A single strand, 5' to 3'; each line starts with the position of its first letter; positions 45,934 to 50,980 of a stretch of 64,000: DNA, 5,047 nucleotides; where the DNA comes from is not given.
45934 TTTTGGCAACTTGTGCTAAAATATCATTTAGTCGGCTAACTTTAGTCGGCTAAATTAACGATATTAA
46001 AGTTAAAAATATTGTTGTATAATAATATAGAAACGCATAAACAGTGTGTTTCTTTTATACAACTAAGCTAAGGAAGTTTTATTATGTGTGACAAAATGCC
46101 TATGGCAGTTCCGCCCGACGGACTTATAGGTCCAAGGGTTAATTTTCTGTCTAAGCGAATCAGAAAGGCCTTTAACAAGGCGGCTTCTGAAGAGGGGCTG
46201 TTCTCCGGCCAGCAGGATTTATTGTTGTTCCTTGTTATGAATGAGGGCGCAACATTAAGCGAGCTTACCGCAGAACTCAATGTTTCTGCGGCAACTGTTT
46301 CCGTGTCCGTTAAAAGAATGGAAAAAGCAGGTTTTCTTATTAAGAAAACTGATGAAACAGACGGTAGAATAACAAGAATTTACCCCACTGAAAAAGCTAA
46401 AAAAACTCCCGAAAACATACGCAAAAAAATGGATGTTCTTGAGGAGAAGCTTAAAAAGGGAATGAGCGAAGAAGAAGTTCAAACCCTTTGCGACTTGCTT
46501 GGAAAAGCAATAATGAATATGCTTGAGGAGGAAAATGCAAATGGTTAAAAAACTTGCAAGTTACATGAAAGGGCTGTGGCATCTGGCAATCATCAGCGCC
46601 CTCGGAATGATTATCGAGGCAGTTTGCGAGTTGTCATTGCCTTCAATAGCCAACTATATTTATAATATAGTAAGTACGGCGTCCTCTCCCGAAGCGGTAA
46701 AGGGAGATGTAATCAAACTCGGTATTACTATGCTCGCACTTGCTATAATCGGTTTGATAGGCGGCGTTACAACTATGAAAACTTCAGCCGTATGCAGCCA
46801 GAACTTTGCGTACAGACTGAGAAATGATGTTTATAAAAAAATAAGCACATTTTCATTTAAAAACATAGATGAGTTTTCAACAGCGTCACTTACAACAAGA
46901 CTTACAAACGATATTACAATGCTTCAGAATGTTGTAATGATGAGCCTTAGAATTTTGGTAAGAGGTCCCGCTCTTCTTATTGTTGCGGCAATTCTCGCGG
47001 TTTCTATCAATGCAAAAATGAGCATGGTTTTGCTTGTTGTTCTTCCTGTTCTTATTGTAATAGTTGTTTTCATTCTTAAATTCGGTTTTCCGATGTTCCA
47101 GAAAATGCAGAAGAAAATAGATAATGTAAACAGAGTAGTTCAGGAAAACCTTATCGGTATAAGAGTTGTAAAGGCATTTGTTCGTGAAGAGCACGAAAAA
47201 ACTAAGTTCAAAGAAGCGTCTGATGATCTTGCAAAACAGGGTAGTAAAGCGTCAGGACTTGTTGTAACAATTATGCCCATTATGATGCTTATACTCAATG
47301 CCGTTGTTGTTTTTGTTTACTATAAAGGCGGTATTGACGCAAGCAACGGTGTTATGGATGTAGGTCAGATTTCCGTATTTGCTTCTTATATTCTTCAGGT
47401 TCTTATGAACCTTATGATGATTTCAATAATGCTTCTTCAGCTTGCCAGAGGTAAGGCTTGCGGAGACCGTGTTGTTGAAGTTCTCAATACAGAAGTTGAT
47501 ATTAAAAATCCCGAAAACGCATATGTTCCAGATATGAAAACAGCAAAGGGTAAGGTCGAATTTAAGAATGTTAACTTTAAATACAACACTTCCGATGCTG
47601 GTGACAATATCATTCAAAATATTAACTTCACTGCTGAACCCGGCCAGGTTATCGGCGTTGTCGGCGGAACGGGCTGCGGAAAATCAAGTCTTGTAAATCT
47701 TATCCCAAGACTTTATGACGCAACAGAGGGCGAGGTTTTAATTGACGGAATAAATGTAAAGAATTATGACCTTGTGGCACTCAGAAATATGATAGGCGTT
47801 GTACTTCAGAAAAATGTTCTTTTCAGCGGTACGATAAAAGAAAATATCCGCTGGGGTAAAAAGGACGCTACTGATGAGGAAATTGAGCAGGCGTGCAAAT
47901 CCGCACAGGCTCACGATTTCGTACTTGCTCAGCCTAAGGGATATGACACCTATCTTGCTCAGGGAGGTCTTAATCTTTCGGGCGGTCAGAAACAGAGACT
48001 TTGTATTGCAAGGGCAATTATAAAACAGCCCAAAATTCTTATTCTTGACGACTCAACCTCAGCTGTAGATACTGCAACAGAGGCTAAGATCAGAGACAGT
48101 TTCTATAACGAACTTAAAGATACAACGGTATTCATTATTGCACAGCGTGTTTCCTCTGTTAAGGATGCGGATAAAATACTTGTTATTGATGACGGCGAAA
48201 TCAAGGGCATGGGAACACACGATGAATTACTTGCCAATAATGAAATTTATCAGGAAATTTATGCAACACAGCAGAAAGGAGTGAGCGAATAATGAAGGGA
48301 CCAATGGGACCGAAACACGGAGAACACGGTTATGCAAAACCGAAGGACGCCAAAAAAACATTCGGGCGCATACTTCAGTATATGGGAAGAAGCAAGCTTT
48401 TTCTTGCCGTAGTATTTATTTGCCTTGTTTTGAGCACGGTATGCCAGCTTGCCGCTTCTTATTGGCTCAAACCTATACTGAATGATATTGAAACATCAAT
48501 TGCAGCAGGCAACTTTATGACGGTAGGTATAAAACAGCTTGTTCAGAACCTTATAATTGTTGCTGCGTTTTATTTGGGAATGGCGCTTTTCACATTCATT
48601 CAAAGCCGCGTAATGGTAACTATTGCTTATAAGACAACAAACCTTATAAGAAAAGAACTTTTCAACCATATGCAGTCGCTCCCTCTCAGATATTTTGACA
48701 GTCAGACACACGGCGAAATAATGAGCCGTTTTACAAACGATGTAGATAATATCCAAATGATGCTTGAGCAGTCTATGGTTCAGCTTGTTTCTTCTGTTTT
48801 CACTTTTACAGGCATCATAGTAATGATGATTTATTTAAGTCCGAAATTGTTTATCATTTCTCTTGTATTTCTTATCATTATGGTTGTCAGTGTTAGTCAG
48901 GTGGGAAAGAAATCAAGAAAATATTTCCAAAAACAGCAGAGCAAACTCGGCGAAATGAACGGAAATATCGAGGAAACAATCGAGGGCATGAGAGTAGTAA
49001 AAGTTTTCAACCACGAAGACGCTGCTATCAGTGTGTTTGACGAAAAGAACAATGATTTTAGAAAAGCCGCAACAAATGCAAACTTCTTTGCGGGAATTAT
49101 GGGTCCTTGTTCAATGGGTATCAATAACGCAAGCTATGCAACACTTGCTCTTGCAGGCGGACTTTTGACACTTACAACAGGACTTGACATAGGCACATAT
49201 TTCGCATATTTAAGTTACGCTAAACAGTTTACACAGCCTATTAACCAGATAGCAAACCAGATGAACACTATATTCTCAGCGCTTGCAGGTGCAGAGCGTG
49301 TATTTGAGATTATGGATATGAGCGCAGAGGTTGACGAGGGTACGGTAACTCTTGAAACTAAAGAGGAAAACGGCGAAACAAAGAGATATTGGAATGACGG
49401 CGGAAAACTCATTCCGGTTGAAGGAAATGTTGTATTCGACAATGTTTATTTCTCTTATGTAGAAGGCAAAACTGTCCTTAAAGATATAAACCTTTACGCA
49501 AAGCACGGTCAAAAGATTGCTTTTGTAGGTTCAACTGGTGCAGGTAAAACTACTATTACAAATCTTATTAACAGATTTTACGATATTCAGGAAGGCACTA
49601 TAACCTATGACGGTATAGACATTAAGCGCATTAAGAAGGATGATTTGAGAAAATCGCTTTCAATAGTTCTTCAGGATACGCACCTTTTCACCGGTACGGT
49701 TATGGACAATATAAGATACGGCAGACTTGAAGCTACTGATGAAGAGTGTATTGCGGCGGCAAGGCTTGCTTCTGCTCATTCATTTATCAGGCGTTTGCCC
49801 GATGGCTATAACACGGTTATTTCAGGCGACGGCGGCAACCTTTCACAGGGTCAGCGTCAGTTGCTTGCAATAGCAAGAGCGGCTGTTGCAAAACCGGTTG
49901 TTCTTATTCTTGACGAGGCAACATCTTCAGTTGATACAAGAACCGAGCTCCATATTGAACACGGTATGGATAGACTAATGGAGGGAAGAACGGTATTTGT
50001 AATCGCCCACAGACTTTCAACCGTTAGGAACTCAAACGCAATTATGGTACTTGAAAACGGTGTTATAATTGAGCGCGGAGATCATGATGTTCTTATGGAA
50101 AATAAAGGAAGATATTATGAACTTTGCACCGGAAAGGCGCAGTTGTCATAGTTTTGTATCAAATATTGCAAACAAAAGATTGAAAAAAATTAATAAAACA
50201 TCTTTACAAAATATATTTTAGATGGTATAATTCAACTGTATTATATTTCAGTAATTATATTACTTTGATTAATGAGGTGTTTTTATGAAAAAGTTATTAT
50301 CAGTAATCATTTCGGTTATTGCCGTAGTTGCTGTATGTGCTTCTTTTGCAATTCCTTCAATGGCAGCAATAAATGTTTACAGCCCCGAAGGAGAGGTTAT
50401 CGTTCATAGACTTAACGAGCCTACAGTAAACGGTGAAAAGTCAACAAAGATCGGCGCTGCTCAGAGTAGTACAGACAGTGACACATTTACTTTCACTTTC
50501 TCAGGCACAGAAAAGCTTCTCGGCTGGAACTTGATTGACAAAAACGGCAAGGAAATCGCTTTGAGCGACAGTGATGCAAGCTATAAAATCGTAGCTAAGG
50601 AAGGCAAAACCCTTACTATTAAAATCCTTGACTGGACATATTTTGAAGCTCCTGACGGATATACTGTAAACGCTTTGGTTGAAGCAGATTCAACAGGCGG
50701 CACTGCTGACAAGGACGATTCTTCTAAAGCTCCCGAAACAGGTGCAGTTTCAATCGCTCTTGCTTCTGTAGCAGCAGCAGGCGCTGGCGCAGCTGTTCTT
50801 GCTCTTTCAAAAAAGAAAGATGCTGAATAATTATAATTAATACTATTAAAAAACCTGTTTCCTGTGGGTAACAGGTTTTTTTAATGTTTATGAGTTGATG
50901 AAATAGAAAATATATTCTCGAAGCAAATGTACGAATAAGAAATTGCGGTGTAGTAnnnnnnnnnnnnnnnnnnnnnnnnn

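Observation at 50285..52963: Compact cell-wall anchoring locus: sorting-signal substrate, class B sortase and LCP gene overlapping the sortase gene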

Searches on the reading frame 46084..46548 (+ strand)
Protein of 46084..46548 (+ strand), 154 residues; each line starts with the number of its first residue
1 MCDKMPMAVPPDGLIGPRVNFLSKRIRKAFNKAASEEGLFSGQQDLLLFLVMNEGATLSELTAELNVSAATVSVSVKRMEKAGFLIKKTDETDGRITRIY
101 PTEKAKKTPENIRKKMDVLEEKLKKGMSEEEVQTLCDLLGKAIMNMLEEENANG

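Call 31: search_protein_families(library=pfam, proteins=[window:46084-46548:+], max_evalue=0.00001)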
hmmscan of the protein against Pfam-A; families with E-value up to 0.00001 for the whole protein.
window:46084-46548:+ (154 aa): 6 families
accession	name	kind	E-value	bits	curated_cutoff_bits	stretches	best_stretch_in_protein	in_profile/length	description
PF12802.13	MarR_2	-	3.7e-12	46.7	27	1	45-96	9-61/61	MarR family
PF13463.12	HTH_27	-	2.6e-10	40.9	22.2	1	41-105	2-68/68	Winged helix DNA-binding domain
PF01047.28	MarR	-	5e-09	36.4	24.6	1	47-96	9-58/59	MarR family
PF22381.2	Staph_reg_Sar_Rot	-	2.2e-06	28.1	27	1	45-110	17-83/85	Transcriptional regulator SarA/Rot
PF13412.12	HTH_24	-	3.3e-06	27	21.9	1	47-85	9-47/48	Winged helix-turn-helix DNA-binding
PF01325.25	Fe_dep_repress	-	8.3e-06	26.4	26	0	57-88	24-55/60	Iron dependent repressor, N-terminal DNA binding domain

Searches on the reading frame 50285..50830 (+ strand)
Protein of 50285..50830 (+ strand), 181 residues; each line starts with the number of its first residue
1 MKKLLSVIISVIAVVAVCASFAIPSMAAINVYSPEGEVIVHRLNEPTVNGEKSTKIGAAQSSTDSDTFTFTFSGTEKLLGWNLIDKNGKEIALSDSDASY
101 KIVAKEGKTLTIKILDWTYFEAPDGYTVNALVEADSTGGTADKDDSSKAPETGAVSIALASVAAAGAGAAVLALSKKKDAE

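Call 3: search_protein_families(library=pfam, proteins=[window:50285-50830:+], max_evalue=0.01)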
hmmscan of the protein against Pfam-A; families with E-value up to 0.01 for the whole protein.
window:50285-50830:+ (181 aa): 0 families

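Call 4: search_protein_families(library=ncbifam, proteins=[window:50285-50830:+], max_evalue=0.01)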
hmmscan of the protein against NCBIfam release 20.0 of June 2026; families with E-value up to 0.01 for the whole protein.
window:50285-50830:+ (181 aa): 0 families
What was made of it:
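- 50285..50830 (+): Small secreted sortase substrate (181 aa). Signal peptide is about aa 1-27. Conserved mature N-terminus is V-Y-S-P-x-G. An Ig-like beta-sandwich spans about aa 40-135. A disordered Thr/Ser/Asp-rich stalk ends in KDDSSK. Then APETG, a membrane helix and KKKDAE. Calls 3 and 4: no Pfam or NCBIfam hit.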

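Call 16: find_homologous_proteins(query=window:50285-50827:+, max_evalue=0.001)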
Query window:50285-50827:+ (181 aa): 62 proteins with E <= 0.001 among 914 candidates.
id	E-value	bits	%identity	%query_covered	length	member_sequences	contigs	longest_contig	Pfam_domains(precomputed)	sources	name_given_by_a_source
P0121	2.6e-105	367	99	100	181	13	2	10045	-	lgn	-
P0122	1.1e-93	329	89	100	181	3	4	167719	-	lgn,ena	-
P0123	4.2e-88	311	85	100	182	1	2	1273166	-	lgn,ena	-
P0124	6.9e-79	281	73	100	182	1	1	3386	-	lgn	-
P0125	1.8e-72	260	67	100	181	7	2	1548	-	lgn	-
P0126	2.8e-65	237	65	100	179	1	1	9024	-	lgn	-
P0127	3.8e-65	237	63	100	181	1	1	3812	-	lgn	-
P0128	4.5e-65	236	62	100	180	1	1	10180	-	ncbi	-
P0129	4.4e-64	233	62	100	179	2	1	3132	-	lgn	-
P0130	7.6e-62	226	61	100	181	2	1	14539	-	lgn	-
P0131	8.3e-62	226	63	100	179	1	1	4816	-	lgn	-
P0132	1.8e-61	225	60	100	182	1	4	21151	-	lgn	-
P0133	2.7e-61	224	62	100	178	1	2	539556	-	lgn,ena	-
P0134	2.9e-61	224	57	100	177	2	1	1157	-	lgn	-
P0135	5.5e-61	223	57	100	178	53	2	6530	-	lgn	-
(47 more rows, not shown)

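Call 32: predict_structure(alignment_id=A2)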
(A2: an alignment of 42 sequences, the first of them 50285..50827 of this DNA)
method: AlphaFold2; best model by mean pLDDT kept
length: 181 residues; sequences in the alignment: 42
mean_pLDDT: 73.1   pTM: 0.53
mean pLDDT of the five models: 73.1, 70.7, 70.1, 67.7, 67.4
residues with pLDDT >= 90: 82; 70-90: 27; 50-70: 28; < 50: 44
segments of 3 or more residues with pLDDT < 50: 136-169, 174-181
pLDDT, mean of each block of 10 residues (from residue 1): 72 73 57 63 92 92 86 94 94 93 94 94 94 61 38 33 42 47 38
secondary structure, 60 per line:
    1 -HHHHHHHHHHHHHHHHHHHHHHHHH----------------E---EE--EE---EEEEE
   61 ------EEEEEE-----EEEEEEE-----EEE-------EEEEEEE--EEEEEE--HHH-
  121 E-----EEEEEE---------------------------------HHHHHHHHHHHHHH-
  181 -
elements in order: H2-26 E56-60 E67-72 E78-84 E90-92 E100-106 E109-114 E127-132 H166-179
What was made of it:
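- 50285..50830 (+): Call 32: in the AlphaFold2 model, the 10-residue pLDDT block means are 86-94 over residues 41-130 and fall to 61 for 131-140; residues 136-169 are below 50.
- On Sortase substrate (cell-wall sorting signal): Call 32 predicts helices at residues 2-26 and 166-179.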

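Call 34: fold_search(model_id=the predicted structure, library=pdb)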
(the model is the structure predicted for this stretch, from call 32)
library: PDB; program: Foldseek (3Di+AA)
matches with E <= 10: 1353; with E <= 0.001: 0
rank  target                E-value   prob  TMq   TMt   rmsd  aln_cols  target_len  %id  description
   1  2wv3                  2.8e-03  0.90  0.23  0.22  12.1       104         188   14  Neuroplastin-55 binds to and signals through the fibroblast growth factor receptor (released 2009-12-15)
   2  7fbj_D                7.1e-03  0.80  0.23  0.33  13.4       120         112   13  Crystal structure of SARS-CoV-2 receptor binding domain in complex with neutralizing nanobody 17F6 (released 2022-07-13)
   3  2yd1                  7.5e-03  0.80  0.23  0.21  12.5       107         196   14  Crystal structure of the N-terminal Ig1-2 module of Drosophila Receptor Protein Tyrosine Phosphatase DLAR (released 2011-04-13)
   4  6a69_B                1.0e-02  0.90  0.24  0.32   7.5        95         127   14  Cryo-EM structure of a P-type ATPase (released 2018-09-19)
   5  1z9m_B                1.4e-02  0.90  0.25  0.39   8.5       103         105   12  Crystal Structure of Nectin-like molecule-1 protein Domain 1 (released 2006-02-07)
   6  9l0c_B                1.5e-02  0.80  0.25  0.20  10.3       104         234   14  structure of MCT2-embigin-AR-C155858 complex (released 2025-12-24)
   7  1h5b_B                1.7e-02  0.87  0.25  0.36   9.5       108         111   13  T cell receptor Valpha11 (AV11S5) domain (released 2001-06-21)
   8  9lue_D                2.1e-02  0.82  0.22  0.34  10.7        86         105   12  Cryo-EM structure of the Nipah G head domain in complex with three Fabs (released 2025-11-26)
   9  5aea_A                2.3e-02  0.96  0.26  0.43   9.4        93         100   11  Crystal structure of human NCAM domain 1 (released 2016-04-13)
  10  8v9x                  2.4e-02  0.72  0.23  0.32  12.6       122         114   11  X-ray crystal structure of JGFN4 complex with fentanyl (released 2024-08-07)
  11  9gsd_B                2.4e-02  0.72  0.24  0.21   9.6       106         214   14  Cryo-EM structure of mouse PMCA-NPTN complex captured in E2 state (BEF3) (released 2025-08-06)
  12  8hgi_D                2.6e-02  0.80  0.23  0.33  10.8       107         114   15  Crystal structure of VNAR aGFP14 in complex with GFP (released 2023-09-27)
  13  9kqc_B                2.7e-02  0.69  0.23  0.35  11.9       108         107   12  Chlorella virus Hyaluronan Synthase bound to VNAR (released 2025-05-14)
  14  9gtb_B                2.7e-02  0.66  0.24  0.15  10.1       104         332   15  Cryo-EM structure of Mouse PMCA-NPTN complex captured in E1-Ca state (released 2025-08-06)
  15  3zyo                  2.7e-02  0.35  0.19  0.11  12.6       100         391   14  Crystal structure of the N-terminal leucine rich repeats and immunoglobulin domain of netrin-G ligand-3 (released 2011-10-05)
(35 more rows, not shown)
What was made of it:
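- The substrate has an Ig-like fold (calls 32, 34).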
